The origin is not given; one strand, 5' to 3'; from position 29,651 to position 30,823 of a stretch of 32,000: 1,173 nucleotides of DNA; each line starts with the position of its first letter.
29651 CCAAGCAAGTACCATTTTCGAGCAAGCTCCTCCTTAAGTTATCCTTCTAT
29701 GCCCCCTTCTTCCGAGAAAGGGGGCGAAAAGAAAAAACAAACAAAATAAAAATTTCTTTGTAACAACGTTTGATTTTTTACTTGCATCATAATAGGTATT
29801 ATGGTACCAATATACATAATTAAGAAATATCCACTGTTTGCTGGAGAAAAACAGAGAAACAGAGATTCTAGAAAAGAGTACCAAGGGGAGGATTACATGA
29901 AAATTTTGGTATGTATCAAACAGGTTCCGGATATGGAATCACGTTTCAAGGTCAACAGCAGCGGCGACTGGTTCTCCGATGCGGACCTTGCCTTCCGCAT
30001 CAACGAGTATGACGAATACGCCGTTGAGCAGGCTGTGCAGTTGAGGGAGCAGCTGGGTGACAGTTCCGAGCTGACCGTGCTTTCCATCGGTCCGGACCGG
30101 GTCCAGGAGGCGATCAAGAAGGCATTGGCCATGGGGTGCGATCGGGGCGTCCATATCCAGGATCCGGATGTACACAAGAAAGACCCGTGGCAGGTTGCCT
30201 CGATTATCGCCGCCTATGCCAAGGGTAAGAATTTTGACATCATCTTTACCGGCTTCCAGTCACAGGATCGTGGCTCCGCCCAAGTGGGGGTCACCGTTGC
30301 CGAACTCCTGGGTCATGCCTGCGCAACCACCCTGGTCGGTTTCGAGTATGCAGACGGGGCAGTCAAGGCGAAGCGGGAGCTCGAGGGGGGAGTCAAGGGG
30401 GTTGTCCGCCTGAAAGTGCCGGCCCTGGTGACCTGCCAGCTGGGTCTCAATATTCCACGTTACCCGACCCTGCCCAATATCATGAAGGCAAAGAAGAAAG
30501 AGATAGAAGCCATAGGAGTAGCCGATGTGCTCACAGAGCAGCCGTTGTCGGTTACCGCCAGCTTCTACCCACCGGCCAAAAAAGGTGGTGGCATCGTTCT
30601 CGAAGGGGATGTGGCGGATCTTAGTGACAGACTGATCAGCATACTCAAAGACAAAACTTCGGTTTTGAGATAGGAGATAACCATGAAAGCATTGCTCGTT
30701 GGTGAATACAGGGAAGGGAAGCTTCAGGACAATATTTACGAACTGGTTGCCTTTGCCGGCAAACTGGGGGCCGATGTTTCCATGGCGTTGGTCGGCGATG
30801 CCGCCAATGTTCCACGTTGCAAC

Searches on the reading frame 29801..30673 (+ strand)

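Call 59: search_protein_families(library=pfam, proteins=[window:29801-30673:+])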
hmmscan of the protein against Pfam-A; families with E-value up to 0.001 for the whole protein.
window:29801-30673:+ (290 aa): 1 family
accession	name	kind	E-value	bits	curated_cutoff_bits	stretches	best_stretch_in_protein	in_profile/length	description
PF01012.27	ETF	-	4.8e-42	144.2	26.7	1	61-242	7-180/181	Electron transfer flavoprotein domain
